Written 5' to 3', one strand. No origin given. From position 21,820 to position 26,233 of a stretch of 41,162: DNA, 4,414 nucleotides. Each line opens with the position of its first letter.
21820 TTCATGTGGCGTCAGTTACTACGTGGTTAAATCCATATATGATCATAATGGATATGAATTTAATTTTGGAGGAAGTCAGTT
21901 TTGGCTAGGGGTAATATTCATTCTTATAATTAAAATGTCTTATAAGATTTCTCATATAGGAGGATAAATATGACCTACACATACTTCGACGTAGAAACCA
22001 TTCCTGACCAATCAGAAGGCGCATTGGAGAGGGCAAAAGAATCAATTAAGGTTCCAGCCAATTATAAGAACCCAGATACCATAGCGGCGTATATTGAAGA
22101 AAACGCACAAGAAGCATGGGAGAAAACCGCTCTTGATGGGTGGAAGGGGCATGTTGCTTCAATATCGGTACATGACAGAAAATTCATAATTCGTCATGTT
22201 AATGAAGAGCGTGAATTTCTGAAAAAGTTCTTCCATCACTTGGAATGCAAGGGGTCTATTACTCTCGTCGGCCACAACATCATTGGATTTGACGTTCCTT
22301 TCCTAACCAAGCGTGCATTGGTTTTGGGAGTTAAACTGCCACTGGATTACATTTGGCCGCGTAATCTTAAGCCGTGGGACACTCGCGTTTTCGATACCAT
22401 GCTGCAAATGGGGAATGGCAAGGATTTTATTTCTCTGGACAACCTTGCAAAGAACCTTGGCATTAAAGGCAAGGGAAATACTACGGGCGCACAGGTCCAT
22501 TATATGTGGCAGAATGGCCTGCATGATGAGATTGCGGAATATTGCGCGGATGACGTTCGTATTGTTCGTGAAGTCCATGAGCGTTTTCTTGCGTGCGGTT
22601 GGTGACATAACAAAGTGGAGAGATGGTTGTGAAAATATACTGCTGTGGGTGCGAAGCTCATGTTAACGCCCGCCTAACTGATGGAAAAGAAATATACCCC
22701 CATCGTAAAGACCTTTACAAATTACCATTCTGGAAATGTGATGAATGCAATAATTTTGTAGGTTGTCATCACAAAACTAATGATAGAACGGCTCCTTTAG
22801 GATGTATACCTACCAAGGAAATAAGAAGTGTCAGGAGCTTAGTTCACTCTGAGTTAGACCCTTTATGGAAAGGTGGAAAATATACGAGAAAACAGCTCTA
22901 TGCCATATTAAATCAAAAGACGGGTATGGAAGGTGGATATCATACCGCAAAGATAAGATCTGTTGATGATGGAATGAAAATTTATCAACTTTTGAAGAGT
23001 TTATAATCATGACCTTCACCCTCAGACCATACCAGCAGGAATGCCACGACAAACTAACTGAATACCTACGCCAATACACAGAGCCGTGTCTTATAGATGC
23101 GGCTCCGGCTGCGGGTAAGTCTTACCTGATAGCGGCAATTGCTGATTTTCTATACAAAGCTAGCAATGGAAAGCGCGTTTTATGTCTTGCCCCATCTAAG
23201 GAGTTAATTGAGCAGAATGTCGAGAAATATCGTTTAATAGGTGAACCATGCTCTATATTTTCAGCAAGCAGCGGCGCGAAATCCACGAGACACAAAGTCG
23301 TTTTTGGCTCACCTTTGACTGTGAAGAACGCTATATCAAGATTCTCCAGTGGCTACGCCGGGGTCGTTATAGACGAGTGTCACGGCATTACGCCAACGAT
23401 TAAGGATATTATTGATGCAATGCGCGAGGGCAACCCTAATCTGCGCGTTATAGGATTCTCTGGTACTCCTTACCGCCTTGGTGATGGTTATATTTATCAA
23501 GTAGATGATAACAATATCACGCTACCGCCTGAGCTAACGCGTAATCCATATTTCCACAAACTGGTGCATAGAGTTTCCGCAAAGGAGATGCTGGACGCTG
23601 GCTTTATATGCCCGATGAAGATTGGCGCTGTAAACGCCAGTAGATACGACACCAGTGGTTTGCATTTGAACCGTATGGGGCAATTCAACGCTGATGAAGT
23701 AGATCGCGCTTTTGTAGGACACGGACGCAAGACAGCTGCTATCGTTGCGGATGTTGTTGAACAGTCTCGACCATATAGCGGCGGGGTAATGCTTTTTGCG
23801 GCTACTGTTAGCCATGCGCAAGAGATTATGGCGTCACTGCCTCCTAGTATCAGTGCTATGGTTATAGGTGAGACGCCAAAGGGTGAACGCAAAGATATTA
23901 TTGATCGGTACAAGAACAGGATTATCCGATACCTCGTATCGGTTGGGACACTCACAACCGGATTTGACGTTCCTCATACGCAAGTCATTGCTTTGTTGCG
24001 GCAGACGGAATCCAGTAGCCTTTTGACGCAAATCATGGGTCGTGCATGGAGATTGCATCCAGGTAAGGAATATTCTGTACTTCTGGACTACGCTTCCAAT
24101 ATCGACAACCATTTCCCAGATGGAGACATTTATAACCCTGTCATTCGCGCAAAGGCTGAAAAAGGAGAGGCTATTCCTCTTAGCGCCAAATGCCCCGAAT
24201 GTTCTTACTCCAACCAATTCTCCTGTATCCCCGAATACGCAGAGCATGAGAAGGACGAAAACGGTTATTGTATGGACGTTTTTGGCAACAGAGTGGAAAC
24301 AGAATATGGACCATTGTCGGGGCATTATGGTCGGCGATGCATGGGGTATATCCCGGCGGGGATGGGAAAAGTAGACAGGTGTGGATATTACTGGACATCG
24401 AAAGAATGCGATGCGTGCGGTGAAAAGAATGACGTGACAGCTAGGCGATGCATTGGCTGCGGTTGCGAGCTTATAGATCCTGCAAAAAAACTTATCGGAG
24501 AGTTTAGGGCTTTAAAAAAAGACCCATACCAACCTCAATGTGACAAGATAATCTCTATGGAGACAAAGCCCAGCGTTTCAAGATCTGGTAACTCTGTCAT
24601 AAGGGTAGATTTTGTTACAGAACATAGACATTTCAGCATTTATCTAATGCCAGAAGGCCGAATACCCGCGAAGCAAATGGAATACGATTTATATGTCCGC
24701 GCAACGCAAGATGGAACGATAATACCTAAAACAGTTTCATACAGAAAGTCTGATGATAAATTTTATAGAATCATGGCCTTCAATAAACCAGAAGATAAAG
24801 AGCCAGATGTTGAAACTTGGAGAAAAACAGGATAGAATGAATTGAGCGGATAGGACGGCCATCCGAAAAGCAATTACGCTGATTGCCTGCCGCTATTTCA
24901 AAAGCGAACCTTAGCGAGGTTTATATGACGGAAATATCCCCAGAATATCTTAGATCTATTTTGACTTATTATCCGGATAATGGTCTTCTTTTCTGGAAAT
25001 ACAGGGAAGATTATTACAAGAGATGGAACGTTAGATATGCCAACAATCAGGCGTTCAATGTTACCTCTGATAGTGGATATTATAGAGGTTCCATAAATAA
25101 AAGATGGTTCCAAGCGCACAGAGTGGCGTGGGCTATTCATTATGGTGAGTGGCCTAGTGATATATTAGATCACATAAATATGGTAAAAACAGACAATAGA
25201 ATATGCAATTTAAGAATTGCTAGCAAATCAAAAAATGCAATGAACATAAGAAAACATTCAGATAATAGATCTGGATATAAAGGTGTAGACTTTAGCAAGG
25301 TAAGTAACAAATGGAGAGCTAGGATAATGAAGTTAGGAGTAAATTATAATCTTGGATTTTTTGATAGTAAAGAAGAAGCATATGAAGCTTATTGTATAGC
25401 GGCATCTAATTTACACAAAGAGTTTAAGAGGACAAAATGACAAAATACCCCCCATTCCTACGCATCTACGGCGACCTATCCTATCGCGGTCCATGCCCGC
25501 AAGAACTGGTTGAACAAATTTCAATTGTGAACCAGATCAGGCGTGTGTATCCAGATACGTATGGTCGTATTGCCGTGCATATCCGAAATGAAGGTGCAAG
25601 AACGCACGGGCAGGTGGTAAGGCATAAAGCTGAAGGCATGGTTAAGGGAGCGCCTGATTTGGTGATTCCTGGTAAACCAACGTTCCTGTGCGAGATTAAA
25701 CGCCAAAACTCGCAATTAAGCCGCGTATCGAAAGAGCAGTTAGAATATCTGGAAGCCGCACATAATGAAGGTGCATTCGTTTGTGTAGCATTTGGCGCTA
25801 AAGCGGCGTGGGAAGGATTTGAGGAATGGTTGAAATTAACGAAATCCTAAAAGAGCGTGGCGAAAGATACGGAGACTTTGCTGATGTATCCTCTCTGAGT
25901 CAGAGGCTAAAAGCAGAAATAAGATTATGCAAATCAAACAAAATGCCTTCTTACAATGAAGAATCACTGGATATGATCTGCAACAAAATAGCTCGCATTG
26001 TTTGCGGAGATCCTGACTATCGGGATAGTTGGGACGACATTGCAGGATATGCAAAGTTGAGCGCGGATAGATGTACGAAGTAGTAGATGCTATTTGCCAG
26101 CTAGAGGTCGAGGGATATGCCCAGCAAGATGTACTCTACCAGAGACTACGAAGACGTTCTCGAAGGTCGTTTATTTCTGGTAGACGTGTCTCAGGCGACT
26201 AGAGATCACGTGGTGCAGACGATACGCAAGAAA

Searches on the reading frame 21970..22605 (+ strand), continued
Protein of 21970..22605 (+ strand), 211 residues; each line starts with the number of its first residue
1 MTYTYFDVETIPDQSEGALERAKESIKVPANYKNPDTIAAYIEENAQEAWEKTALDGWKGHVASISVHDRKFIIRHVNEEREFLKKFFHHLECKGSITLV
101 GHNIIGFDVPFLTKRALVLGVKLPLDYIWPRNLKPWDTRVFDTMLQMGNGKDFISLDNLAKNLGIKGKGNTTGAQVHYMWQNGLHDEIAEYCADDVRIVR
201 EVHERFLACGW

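Call 57: find_encoding_contigs(protein=P0241, flank=10000, max_places=1)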
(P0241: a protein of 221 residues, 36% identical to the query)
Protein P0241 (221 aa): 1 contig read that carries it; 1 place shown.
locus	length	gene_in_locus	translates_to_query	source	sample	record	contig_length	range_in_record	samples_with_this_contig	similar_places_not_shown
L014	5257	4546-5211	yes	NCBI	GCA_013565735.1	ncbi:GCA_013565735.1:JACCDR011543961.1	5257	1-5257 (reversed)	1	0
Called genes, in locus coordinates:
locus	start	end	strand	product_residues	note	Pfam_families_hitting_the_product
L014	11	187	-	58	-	-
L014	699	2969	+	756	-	PF13362:Toprim_3, PF13148:DUF3987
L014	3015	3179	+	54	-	-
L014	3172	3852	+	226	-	PF13479:AAA_24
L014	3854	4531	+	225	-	-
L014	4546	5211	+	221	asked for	PF10108:DNA_pol_B_exo2, PF13482:RNase_H_2 (faint)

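Call 59: search_protein_families(library=pfam, proteins=[L014:699-2966:+, L014:3854-4528:+, L012:10717-11253:+], max_evalue=0.01)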
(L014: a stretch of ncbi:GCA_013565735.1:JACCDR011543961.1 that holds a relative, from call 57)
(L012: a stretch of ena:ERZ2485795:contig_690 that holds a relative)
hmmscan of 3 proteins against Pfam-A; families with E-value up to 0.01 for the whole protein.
L014:699-2966:+ (756 aa): 5 families
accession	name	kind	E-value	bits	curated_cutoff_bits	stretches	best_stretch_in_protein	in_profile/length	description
PF13148.11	DUF3987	-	3.2e-16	59.9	27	1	507-666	190-353/364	Protein of unknown function (DUF3987)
PF13362.12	Toprim_3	-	2e-10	41.4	27.2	1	220-317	2-93/95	Toprim domain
PF13662.12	Toprim_4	-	8.6e-05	23.1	25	1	219-284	2-72/85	Toprim domain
PF01751.28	Toprim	-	0.00094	19.7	23.1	1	220-278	2-72/96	Toprim domain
PF13155.12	Toprim_2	-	0.0051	17.6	22.1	0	221-312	1-87/88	Toprim-like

L014:3854-4528:+ (225 aa): 0 families

L012:10717-11253:+ (179 aa): 0 families

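Call 73: find_related_loci(query=A5, collection=viral_contigs, flank=10000)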
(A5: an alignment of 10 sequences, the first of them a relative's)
Query A5 (211 aa) in viral_contigs; peptide patterns used: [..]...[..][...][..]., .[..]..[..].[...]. (x = any residue, [..] = any of these).
599 stretches matched a pattern (row limit reached: there are more); 119 encode a relative of the query (tblastn E <= 1e-3); the best 80 are kept; 80 distinct loci.
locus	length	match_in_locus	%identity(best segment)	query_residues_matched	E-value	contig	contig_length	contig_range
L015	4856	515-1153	47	3-207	5e-61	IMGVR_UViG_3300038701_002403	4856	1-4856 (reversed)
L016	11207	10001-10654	44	3-211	2e-55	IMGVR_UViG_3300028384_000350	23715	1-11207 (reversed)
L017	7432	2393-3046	44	3-211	1e-54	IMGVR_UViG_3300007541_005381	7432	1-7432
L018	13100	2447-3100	44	3-211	3e-52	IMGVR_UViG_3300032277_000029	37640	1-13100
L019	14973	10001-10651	41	2-211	7e-50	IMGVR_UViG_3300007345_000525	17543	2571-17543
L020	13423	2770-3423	43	3-211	1e-45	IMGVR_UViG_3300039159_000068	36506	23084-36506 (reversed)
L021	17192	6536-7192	37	1-207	2e-44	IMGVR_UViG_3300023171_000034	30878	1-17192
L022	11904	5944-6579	39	5-206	2e-42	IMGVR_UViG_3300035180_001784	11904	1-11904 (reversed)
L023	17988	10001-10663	38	3-206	1e-40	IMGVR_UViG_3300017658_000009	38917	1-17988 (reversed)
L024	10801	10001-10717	37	1-206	2e-38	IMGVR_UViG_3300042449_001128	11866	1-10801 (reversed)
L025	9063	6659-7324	37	1-206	2e-37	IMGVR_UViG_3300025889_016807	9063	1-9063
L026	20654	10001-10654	36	5-206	5e-36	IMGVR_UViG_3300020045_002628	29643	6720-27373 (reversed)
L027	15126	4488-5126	37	6-206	2e-35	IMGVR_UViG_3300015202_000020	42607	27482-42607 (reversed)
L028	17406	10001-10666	37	1-206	3e-35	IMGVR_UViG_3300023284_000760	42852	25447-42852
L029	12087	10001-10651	36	5-206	5e-34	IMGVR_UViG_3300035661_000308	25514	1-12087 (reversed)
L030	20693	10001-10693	34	5-206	8e-33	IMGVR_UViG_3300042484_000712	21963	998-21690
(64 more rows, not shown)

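Call 79: search_protein_families(library=pfam, alignment_id=A6, max_evalue=0.00001)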
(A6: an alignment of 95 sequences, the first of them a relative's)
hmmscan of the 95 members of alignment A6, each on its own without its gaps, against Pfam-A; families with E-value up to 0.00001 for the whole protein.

A. member 1, L015:1434-2591:+ (386 aa): 1 family
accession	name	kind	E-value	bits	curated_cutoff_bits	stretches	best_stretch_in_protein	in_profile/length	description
PF00712.24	DNA_pol3_beta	-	1.1e-18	67.9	24.4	1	1-117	1-119/120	DNA polymerase III beta subunit, N-terminal domain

B. families by the number of members that match (of 95 scanned): 41 families (the first 25 are shown)
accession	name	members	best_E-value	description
PF03796.21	DnaB_C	7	2e-90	DnaB-like helicase C terminal domain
PF13481.12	AAA_25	7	2.5e-39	AAA domain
PF00772.26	DnaB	7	2.7e-30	DnaB-like helicase N terminal domain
PF00589.27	Phage_integrase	6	1.2e-24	Phage integrase family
PF00271.37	Helicase_C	6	3.1e-12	Helicase conserved C-terminal domain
PF00145.23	DNA_methylase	5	2.1e-42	C-5 cytosine-specific DNA methylase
PF04851.21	ResIII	5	4.1e-24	Type III restriction enzyme, res subunit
PF00270.35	DEAD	5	4.5e-12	DEAD/DEAH box helicase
PF06745.19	ATPase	5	3.9e-08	KaiC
PF01555.25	N6_N4_Mtase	4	9.3e-53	DNA methylase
PF04466.19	Terminase_3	2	6.6e-37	Phage terminase large subunit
PF13550.12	Phage-tail_3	2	2.1e-26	Putative phage tail protein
PF02195.25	ParB_N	2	1.1e-06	ParB N-terminal domain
PF02867.20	Ribonuc_red_lgC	1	1.8e-101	Ribonucleotide reductase, barrel domain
PF20155.4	TMP_3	1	1.9e-57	Tape measure protein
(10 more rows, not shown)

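Call 92: search_protein_families(library=pfam, proteins=[L030:5138-5935:-, L015:2591-3985:+], max_evalue=0.001)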
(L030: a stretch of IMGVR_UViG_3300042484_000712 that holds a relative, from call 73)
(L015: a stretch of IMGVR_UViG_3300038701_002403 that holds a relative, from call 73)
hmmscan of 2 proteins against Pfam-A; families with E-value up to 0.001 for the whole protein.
L030:5138-5935:- (266 aa): 1 family
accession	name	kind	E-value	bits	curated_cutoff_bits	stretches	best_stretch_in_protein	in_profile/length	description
PF13362.12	Toprim_3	-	1.4e-05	25.9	27.2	1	173-233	4-63/95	Toprim domain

L015:2591-3985:+ (465 aa): 1 family
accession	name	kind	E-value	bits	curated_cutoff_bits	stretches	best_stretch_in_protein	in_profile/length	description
PF00271.37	Helicase_C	-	1.5e-07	32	23.5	1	296-393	10-110/110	Helicase conserved C-terminal domain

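Call 95: search_protein_families(library=pfam, proteins=[L015:1434-2591:+, L013:8370-10358:+, L013:6210-6704:+, L014:3172-3852:+], max_evalue=0.01)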
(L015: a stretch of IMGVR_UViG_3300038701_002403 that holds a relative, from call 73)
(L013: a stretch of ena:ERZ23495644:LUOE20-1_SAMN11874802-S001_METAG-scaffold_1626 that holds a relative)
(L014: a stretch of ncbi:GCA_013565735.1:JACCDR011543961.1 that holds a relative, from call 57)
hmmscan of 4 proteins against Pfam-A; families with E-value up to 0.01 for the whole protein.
L015:1434-2591:+ (386 aa): 2 families
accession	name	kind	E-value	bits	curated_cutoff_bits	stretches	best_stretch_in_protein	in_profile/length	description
PF00712.24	DNA_pol3_beta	-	1.1e-18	67.9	24.4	1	1-117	1-119/120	DNA polymerase III beta subunit, N-terminal domain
PF02767.21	DNA_pol3_beta_2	-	2.8e-05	24.8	27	1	127-238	2-116/116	DNA polymerase III beta subunit, central domain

L013:8370-10358:+ (662 aa): 2 families
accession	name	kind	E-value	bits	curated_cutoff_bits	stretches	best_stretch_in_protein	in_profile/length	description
PF13481.12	AAA_25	-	1.3e-22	80.9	27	1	340-504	24-193/195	AAA domain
PF01807.25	Zn_ribbon_DnaG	-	0.0036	17.5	24.9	1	27-91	33-93/98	CHC2 zinc finger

L013:6210-6704:+ (164 aa): 1 family
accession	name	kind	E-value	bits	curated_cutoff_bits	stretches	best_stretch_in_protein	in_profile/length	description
PF08299.17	Bac_DnaA_C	-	4.7e-06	27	31.5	1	34-90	13-69/69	Bacterial dnaA protein helix-turn-helix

L014:3172-3852:+ (226 aa): 1 family
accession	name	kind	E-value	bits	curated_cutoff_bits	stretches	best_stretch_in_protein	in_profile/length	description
PF13479.12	AAA_24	-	6.1e-23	82.1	27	1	15-204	2-195/195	AAA domain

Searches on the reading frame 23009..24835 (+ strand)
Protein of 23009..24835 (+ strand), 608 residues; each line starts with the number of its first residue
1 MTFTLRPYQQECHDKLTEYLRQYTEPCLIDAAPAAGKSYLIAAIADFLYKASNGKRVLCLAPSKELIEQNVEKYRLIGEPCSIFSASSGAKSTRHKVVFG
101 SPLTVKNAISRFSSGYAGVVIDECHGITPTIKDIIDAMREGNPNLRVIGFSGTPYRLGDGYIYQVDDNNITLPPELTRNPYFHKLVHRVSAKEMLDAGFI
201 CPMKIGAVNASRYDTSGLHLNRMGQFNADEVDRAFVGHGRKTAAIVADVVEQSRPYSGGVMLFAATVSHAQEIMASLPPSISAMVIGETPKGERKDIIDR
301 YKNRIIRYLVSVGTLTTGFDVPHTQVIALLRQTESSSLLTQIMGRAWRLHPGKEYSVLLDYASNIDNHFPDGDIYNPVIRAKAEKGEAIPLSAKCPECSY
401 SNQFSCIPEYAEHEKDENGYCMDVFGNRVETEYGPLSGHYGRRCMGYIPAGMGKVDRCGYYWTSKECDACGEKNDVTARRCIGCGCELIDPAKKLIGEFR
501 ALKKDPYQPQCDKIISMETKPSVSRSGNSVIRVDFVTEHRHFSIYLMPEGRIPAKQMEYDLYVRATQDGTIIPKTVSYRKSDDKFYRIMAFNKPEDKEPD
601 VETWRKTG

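Call 3: search_protein_families(library=pfam, proteins=[window:23009-24835:+], max_evalue=0.01)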
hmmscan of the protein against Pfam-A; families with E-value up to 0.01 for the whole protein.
window:23009-24835:+ (608 aa): 5 families
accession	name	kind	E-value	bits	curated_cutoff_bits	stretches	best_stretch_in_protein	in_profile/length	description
PF04851.21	ResIII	-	6.2e-18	65.7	22.5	1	3-156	2-164/164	Type III restriction enzyme, res subunit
PF00270.35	DEAD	-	5.8e-12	46.1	26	1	7-154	2-160/167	DEAD/DEAH box helicase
PF00271.37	Helicase_C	-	7.8e-12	45.9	23.5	1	257-349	15-109/110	Helicase conserved C-terminal domain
PF18766.7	SWI2_SNF2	-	0.0015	18.6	26.7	1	35-156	29-157/221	SWI2/SNF2 ATPase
PF13245.12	AAA_19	-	0.0033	18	25.1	1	25-146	12-121/134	AAA domain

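Call 4: search_protein_families(library=phrogs, proteins=[window:23009-24835:+], max_evalue=0.001)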
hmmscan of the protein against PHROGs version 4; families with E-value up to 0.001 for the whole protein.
window:23009-24835:+ (608 aa): 9 families
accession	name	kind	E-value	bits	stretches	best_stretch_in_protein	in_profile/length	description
phrog_16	-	DNA, RNA and nucleotide metabolism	1.2e-75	256.4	1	1-579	269-749/986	DNA helicase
phrog_16694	-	unknown function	1.4e-13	50.7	1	3-352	273-663/1010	-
phrog_9690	-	DNA, RNA and nucleotide metabolism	1.4e-10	41.8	1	115-364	40-271/306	DNA helicase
phrog_2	-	head and packaging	3.2e-10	40.4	1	2-164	263-410/807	terminase large subunit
phrog_34481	-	unknown function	5.6e-08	33.7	1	7-98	33-122/132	-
phrog_62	-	DNA, RNA and nucleotide metabolism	1.2e-07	30.6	1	1-125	693-818/1881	DNA helicase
phrog_16259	-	DNA, RNA and nucleotide metabolism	7.8e-07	29.6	1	3-135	116-245/330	DNA helicase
phrog_3830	-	unknown function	9.8e-05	21.7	0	290-362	622-694/1032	-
phrog_6819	-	DNA, RNA and nucleotide metabolism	0.00033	20.2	0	27-74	39-81/645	Holliday junction branch migration helicase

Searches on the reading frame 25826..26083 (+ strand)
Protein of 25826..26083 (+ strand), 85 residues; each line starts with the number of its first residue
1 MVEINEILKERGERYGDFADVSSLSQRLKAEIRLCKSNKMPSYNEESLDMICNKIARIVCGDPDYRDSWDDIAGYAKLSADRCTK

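Call 85: search_protein_families(library=pfam, proteins=[window:25826-26083:+], max_evalue=0.01)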
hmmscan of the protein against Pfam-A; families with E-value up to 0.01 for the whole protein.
window:25826-26083:+ (85 aa): 1 family
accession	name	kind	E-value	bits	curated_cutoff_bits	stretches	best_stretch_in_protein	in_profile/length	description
PF19905.4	DUF6378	-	5.8e-06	26.9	27.1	1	41-80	40-78/81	Domain of unknown function (DUF6378)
